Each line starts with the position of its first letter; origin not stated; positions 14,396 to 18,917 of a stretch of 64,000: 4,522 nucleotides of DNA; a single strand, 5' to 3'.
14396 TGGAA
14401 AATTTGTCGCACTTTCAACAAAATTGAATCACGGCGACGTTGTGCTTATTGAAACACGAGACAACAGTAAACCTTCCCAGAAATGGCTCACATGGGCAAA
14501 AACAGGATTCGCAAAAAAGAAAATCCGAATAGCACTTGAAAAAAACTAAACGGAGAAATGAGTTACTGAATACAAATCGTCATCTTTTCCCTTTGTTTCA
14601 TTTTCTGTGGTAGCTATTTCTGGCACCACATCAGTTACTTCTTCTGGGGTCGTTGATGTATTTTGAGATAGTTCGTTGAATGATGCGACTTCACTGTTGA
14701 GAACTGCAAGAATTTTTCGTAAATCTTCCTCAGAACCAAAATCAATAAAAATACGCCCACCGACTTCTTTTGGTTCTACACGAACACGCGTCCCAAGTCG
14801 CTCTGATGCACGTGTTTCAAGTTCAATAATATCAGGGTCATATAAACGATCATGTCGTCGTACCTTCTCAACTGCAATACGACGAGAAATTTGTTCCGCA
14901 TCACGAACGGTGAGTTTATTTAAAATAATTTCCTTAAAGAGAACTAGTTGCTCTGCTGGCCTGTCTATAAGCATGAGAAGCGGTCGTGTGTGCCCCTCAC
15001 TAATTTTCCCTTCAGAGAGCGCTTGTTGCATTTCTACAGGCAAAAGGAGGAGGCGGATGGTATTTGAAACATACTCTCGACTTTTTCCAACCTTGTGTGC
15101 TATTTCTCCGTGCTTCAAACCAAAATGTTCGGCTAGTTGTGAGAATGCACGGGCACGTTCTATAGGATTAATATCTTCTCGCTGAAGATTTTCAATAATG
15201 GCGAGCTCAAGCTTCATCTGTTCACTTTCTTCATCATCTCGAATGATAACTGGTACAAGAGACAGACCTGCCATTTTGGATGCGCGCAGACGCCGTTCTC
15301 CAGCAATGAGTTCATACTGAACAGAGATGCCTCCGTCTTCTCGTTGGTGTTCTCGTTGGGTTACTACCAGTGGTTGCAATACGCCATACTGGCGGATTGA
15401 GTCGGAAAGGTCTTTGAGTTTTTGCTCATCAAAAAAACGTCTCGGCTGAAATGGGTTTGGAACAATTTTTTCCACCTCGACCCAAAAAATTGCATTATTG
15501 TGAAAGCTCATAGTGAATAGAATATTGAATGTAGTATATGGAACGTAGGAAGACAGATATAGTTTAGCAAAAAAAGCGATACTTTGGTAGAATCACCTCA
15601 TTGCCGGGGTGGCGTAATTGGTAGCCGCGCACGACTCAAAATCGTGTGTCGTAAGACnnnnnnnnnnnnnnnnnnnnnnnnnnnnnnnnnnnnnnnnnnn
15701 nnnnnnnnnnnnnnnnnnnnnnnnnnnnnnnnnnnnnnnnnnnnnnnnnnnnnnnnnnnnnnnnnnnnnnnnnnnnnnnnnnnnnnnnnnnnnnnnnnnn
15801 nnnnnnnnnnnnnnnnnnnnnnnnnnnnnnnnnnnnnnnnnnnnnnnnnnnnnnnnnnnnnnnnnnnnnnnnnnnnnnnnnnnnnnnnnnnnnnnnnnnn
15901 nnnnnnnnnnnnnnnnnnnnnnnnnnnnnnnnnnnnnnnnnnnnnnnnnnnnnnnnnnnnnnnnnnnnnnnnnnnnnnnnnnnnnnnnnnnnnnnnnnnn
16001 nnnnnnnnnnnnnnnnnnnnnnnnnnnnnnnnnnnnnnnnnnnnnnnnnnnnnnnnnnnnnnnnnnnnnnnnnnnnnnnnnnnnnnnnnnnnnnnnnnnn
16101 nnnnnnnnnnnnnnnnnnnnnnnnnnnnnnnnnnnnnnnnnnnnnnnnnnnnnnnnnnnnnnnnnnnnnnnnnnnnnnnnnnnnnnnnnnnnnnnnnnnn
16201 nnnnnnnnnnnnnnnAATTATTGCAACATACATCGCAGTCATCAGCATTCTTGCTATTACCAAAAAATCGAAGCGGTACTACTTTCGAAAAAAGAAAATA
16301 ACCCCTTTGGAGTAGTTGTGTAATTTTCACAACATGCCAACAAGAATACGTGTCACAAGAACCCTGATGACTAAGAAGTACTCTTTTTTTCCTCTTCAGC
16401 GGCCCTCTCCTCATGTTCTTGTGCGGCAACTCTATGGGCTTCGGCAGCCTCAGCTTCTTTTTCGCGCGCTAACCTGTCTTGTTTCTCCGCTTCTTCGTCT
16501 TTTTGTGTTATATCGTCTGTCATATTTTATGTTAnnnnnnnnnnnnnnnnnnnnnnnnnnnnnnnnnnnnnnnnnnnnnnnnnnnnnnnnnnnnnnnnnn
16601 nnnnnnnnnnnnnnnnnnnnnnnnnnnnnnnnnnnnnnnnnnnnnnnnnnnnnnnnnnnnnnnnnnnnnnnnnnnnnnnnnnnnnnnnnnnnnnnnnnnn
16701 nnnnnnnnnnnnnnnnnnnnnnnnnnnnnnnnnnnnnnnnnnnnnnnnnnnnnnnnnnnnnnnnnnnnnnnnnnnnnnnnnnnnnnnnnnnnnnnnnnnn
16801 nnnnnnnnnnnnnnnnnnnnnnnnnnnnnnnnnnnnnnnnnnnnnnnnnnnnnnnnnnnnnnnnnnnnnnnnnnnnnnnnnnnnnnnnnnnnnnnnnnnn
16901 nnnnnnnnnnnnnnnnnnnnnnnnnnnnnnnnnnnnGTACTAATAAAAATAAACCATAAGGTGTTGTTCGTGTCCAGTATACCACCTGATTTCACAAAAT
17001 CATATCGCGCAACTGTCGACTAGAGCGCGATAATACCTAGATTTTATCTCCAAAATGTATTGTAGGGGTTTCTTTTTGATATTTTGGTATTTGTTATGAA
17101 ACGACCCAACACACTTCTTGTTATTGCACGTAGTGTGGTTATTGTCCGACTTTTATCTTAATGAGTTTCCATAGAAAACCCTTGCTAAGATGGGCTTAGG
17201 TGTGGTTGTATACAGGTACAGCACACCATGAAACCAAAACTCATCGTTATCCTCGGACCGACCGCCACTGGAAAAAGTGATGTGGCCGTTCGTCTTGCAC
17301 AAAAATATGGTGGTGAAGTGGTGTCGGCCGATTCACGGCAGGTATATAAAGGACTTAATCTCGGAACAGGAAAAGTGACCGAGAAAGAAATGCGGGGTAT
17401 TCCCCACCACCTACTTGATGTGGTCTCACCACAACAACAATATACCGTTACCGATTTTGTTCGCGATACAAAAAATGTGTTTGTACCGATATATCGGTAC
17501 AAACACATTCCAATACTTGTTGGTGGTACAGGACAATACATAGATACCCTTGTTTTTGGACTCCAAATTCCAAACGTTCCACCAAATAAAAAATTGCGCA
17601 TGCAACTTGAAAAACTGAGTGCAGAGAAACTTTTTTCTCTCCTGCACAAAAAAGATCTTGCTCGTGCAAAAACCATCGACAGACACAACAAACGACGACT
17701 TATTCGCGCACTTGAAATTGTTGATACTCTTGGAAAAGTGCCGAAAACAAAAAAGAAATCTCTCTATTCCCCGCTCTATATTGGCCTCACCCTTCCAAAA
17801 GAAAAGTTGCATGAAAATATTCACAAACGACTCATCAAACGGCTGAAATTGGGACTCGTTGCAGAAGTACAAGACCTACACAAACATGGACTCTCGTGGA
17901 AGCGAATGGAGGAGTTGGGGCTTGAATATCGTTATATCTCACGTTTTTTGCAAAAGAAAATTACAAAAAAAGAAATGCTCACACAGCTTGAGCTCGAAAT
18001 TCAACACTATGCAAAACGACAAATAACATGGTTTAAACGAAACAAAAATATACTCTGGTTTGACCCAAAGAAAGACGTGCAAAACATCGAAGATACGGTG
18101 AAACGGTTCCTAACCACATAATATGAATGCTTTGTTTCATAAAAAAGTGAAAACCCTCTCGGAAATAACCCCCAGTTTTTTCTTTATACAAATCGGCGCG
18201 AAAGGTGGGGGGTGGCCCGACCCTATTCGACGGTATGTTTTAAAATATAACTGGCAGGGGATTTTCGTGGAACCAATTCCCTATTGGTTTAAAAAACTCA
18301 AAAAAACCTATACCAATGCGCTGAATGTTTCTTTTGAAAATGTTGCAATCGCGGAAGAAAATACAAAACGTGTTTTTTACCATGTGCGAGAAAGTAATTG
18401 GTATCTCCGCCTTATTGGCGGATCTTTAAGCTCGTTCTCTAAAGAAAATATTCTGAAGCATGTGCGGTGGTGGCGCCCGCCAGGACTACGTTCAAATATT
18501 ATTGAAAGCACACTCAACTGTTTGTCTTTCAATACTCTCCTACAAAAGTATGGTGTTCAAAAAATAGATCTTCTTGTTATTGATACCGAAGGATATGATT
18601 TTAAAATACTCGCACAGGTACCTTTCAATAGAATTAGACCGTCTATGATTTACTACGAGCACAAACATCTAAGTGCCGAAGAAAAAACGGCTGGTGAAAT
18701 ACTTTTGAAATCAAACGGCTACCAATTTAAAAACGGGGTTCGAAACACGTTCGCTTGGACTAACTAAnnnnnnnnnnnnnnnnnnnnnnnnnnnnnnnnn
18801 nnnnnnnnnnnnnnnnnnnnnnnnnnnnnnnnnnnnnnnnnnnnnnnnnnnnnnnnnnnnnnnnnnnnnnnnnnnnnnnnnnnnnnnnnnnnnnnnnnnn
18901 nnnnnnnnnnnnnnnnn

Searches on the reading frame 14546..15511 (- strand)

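Call 66: search_protein_families(library=pfam, proteins=[window:14546-15511:-], max_evalue=0.001)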
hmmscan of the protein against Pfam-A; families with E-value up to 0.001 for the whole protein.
window:14546-15511:- (321 aa): 4 families
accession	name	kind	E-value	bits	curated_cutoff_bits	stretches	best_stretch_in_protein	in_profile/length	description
PF17762.8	HTH_ParB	-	2e-30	105.4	22.6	1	112-212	1-100/102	ParB HTH domain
PF02195.25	ParB_N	-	8.4e-28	96.7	26.3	1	11-110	6-95/95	ParB N-terminal domain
PF23552.2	ParB_C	-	2e-08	34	23.8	1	225-271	2-49/50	ParB dimerisation domain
PF08535.16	KorB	-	0.00068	20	22.3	0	131-171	3-43/89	KorB domain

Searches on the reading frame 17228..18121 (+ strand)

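Call 66: search_protein_families(library=pfam, proteins=[window:17228-18121:+], max_evalue=0.001)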
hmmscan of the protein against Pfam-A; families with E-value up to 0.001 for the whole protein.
window:17228-18121:+ (297 aa): 2 families
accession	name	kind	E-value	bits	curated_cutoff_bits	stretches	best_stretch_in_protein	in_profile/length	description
PF01715.23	IPPT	-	2.8e-62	211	23.6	1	38-271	1-242/243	IPP transferase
PF01745.22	IPT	-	5.1e-11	42.9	20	1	4-59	2-57/233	Isopentenyl transferase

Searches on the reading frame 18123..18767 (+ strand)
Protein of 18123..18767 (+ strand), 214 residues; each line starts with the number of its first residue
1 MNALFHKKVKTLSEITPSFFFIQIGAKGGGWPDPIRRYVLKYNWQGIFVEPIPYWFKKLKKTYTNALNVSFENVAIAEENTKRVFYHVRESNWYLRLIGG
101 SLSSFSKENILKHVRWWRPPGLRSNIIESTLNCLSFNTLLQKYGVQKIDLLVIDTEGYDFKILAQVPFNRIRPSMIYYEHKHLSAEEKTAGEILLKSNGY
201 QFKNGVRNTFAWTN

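Call 66: search_protein_families(library=pfam, proteins=[window:18123-18767:+], max_evalue=0.001)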
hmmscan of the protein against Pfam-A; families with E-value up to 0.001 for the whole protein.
window:18123-18767:+ (214 aa): 1 family
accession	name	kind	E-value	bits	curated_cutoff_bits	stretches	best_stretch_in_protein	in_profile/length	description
PF05050.19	Methyltransf_21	-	2.5e-19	70.5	22.7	1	24-201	2-172/173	Methyltransferase FkbM domain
